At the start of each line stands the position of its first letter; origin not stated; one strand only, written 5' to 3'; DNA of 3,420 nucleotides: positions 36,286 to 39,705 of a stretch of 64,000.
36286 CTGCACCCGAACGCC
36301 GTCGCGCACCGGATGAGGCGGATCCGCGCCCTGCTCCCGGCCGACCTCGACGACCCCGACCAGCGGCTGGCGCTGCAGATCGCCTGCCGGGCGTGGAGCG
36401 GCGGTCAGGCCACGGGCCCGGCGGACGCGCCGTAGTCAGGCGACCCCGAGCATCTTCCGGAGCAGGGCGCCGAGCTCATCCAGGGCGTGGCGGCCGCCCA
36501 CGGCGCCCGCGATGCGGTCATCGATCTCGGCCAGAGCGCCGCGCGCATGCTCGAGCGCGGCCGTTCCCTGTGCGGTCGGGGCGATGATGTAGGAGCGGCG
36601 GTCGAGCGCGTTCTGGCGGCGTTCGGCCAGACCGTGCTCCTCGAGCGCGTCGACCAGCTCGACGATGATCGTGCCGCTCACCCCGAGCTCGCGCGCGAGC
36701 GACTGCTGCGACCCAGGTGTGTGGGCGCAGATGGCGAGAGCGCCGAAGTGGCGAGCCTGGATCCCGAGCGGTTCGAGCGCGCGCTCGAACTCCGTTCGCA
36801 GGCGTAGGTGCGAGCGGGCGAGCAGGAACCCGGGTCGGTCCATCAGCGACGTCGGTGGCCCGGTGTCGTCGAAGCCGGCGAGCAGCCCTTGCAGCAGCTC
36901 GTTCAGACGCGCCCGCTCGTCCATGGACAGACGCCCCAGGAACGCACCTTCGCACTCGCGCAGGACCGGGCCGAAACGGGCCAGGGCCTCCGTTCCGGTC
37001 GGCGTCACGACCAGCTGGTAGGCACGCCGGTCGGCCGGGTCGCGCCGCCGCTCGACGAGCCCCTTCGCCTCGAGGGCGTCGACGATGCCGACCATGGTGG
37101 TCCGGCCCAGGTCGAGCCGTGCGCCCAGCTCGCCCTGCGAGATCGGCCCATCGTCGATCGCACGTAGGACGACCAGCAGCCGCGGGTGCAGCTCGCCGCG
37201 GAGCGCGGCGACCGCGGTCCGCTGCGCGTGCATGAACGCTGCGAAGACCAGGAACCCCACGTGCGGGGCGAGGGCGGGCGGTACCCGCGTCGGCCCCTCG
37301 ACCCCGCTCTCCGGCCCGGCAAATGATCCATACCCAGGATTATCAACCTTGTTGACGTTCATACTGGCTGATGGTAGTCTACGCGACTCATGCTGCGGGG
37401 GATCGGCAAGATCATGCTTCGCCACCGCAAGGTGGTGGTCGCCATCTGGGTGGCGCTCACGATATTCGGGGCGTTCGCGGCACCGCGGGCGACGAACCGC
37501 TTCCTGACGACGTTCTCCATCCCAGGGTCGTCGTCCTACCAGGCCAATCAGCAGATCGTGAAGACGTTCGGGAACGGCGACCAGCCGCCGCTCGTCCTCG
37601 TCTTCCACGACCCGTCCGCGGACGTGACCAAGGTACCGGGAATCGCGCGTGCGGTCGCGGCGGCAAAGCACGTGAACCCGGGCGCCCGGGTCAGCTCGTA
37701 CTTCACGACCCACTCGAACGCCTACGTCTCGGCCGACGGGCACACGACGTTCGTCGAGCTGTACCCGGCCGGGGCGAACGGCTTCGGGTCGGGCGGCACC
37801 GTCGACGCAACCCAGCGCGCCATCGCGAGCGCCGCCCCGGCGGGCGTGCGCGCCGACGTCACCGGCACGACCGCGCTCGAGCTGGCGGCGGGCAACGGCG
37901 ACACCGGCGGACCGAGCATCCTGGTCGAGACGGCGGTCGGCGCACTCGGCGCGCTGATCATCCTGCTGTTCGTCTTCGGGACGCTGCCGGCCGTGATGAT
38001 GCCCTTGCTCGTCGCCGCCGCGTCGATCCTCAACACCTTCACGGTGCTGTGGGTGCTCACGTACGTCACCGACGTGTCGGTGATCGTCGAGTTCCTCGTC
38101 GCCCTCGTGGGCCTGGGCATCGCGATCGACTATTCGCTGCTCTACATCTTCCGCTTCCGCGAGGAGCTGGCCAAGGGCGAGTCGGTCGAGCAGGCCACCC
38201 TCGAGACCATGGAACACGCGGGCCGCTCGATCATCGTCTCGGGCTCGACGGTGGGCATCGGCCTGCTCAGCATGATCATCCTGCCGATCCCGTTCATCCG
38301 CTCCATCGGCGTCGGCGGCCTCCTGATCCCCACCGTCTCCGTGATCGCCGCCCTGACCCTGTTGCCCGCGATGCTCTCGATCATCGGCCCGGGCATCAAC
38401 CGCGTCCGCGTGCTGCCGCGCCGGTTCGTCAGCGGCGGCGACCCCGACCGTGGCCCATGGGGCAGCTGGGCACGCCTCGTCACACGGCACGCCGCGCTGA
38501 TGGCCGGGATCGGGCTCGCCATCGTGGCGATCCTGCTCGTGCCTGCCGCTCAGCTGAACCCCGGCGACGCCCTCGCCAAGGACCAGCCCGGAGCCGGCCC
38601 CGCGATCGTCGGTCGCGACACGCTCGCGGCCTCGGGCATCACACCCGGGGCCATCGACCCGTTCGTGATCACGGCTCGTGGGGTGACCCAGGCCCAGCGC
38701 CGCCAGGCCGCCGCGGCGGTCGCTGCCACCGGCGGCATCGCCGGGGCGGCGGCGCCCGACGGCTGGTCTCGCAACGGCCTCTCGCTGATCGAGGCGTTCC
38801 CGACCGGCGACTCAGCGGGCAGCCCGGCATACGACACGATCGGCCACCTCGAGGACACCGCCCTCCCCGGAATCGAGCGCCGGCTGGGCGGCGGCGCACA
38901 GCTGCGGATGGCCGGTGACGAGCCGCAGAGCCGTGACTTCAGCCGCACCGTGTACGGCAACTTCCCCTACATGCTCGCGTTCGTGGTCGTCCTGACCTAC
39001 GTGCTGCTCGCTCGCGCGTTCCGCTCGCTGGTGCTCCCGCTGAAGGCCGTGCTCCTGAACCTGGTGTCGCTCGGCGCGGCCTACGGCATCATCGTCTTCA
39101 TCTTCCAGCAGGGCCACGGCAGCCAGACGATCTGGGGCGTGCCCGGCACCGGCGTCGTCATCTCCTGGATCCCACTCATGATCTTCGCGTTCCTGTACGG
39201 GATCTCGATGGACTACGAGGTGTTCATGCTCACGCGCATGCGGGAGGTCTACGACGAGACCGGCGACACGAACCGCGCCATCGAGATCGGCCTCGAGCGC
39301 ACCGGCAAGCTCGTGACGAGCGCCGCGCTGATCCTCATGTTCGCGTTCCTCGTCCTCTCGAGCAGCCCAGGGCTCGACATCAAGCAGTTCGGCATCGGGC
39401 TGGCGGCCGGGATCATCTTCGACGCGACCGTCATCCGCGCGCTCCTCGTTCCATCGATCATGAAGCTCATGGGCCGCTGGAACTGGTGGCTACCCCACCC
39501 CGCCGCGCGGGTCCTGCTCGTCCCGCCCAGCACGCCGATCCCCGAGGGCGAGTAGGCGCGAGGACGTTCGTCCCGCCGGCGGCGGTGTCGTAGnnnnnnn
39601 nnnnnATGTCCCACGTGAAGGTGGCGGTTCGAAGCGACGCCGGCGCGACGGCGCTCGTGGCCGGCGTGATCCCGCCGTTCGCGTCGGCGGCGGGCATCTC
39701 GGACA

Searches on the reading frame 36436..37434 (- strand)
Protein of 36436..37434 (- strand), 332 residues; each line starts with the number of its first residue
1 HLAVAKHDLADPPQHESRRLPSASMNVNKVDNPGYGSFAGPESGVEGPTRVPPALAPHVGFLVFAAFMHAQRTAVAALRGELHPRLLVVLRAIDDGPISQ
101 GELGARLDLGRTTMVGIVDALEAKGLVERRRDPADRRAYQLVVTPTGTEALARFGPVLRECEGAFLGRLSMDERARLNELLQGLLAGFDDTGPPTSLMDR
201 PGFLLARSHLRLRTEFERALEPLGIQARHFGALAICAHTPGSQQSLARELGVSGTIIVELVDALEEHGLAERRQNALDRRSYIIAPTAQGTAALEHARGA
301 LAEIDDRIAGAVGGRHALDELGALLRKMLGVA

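Call 47: search_protein_families(library=pfam, proteins=[window:36436-37434:-])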
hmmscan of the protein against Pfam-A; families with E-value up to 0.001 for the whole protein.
window:36436-37434:- (332 aa): 11 families
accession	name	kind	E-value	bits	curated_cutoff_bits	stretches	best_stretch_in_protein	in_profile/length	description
PF12802.13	MarR_2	-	7.4e-22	77.7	27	2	89-138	10-61/61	MarR family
PF01047.28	MarR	-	5.2e-20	71.5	24.6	2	91-138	11-58/59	MarR family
PF13463.12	HTH_27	-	1.1e-12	48.5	22.2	2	89-147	8-68/68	Winged helix DNA-binding domain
PF25213.1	HVO_A0261_N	-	2.1e-11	44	35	1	88-159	15-79/86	HVO_A0261 N-terminal domain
PF08279.18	HTH_11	-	2.5e-05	24.5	25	0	241-268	16-43/55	HTH domain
PF00392.27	GntR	-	6e-05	23.1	27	0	242-275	26-59/64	Bacterial regulatory proteins, gntR family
PF13545.12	HTH_Crp_2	-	6.8e-05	23.2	27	0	97-131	22-57/70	Crp-like helix-turn-helix domain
PF01978.25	TrmB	-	0.0001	22.5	25.6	0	99-139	24-62/68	Sugar-specific transcriptional regulator TrmB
PF09339.16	HTH_IclR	-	0.00011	22.4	22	0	89-130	8-51/52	IclR helix-turn-helix domain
PF24270.1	HTH_Cmi2_C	-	0.00013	22.6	27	0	233-275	81-123/125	Cmi2, C-terminal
PF04218.19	CENP-B_N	-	0.0007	19.6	21.2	0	89-120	15-45/53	CENP-B N-terminal DNA-binding domain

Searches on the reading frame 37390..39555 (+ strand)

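Call 47: search_protein_families(library=pfam, proteins=[window:37390-39555:+])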
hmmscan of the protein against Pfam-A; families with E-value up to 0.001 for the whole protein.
window:37390-39555:+ (721 aa): 1 family
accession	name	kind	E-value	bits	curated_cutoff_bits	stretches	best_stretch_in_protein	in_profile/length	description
PF03176.21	MMPL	-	3.1e-64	217.5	20.5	2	42-365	2-327/333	MMPL family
